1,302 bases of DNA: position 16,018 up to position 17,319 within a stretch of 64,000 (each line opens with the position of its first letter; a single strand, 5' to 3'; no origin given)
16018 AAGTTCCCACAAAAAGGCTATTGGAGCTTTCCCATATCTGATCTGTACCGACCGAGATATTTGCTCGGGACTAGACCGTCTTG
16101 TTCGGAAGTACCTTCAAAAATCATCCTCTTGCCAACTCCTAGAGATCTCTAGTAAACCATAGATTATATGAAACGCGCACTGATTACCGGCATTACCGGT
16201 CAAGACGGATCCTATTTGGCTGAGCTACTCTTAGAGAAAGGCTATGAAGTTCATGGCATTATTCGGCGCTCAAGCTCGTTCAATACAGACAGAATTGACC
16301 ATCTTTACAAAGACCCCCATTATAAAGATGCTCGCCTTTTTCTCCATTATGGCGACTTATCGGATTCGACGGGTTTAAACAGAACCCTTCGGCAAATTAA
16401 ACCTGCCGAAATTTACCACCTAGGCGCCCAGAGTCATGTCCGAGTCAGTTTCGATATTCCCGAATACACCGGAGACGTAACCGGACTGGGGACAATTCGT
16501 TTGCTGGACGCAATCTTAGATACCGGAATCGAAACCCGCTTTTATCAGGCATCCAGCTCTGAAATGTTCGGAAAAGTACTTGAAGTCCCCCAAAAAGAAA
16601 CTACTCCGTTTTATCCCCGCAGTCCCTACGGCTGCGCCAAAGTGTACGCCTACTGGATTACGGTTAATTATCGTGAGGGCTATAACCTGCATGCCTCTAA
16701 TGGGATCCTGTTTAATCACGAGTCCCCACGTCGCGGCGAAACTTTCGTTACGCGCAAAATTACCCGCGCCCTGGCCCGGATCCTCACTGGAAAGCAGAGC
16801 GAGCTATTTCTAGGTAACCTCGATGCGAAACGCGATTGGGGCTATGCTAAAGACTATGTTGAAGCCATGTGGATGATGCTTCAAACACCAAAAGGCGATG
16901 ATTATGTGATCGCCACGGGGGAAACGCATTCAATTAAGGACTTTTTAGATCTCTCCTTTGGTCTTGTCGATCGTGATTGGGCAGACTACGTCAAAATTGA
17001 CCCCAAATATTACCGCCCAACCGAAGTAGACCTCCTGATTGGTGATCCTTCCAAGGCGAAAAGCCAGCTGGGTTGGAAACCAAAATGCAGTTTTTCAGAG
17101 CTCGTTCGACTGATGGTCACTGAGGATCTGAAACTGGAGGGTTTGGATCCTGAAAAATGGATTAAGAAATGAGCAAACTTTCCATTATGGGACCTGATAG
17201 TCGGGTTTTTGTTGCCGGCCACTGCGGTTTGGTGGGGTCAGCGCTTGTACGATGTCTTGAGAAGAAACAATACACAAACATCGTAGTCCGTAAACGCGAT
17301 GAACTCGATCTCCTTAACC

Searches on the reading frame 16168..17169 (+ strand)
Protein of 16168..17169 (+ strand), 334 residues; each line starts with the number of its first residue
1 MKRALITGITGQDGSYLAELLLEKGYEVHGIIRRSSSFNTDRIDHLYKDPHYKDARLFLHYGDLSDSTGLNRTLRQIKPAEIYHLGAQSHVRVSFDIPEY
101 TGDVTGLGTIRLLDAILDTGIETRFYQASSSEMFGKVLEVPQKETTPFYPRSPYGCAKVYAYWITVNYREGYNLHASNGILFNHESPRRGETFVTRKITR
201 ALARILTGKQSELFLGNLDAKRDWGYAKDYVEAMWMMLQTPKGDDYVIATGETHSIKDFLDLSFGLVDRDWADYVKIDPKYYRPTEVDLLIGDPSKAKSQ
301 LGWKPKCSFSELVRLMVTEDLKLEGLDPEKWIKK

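Call 19: search_protein_families(library=pfam, proteins=[window:16168-17169:+], max_evalue=0.001)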
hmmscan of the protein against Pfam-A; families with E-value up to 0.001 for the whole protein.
window:16168-17169:+ (334 aa): 4 families
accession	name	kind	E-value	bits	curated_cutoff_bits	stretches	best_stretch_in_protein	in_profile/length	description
PF16363.11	GDP_Man_Dehyd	-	2.8e-146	487.6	27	1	5-316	1-332/332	GDP-mannose 4,6 dehydratase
PF01370.27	Epimerase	-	2.3e-75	253.6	20.9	1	4-249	1-240/240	NAD dependent epimerase/dehydratase family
PF04321.23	RmlD_sub_bind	-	2e-05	24.3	27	1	3-159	2-130/287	RmlD substrate binding domain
PF02719.21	Polysacc_synt_2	-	0.00086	19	20.2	0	5-122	2-121/293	Polysaccharide biosynthesis protein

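Call 24: list_cluster_members(proteins=[P0008, P0001, window:16168-17169:+, window:25630-27036:+, window:55463-58504:-, window:42396-44297:+, window:37153-38400:+])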
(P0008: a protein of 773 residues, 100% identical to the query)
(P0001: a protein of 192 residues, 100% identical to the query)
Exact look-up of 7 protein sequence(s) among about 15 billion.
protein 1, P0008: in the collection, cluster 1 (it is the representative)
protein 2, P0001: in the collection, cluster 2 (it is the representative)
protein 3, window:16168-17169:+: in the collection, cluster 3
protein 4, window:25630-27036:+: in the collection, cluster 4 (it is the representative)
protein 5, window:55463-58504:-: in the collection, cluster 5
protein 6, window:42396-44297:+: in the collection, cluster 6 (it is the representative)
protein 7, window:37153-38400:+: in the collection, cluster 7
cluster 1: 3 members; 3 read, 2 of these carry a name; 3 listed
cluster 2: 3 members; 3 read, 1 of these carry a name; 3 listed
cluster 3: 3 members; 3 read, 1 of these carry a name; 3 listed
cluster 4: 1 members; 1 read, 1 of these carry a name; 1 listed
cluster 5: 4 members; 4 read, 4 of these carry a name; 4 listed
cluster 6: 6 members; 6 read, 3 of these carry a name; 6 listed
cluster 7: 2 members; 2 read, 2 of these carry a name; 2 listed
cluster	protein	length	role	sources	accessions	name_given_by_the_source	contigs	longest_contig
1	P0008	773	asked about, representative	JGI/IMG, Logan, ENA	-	-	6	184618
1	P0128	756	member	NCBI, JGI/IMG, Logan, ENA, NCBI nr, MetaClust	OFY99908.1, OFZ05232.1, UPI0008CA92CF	MAG: hypothetical protein A2Z97_00625 [Bdellovibrionales bacterium GWB1_52_6] | status=active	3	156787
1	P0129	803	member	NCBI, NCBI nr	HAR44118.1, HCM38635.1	MAG TPA: hypothetical protein DCS07_16045 [Bdellovibrionales bacterium] | hypothetical protein [Bdellovibrionales bacterium]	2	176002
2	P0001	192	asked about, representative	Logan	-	-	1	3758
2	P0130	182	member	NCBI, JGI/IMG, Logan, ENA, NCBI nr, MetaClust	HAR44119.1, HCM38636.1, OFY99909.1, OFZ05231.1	MAG TPA: hypothetical protein DCS07_16050 [Bdellovibrionales bacterium] | MAG: hypothetical protein A2Z97_00630 [Bdellovibrionales bacterium GWB1_52_6] | status=active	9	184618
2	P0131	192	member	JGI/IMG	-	-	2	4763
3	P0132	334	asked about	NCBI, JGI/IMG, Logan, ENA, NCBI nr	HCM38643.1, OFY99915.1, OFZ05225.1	MAG: GDP-mannose 4,6-dehydratase [Bdellovibrionales bacterium GWB1_52_6]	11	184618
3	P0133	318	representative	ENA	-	-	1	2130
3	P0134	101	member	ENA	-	-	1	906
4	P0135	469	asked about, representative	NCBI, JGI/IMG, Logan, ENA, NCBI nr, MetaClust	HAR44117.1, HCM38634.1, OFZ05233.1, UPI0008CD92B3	MAG TPA: phosphomannomutase [Bdellovibrionales bacterium] | MAG: hypothetical protein A2X97_10605 [Bdellovibrionales bacterium GWA1_52_35] | status=active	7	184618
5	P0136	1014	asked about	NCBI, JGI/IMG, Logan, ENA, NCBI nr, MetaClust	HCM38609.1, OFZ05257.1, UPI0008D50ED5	MAG: hypothetical protein A2X97_10730 [Bdellovibrionales bacterium GWA1_52_35] | status=active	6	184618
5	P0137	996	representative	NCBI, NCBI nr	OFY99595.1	MAG: hypothetical protein A2Z97_10015 [Bdellovibrionales bacterium GWB1_52_6]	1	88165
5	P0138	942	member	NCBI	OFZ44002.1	MAG: hypothetical protein A2070_13735, partial [Bdellovibrionales bacterium GWC1_52_8]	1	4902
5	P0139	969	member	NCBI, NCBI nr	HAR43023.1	MAG TPA: hypothetical protein DCS07_10410, partial [Bdellovibrionales bacterium] | hypothetical protein [Bdellovibrionales bacterium]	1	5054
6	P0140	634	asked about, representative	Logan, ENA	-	-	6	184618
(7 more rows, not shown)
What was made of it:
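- The window is a Bdellovibrionales MAG (call 24).
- Tried and rejected: Kinase start at 23018 or 23108 (used in some public annotations, call 24).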
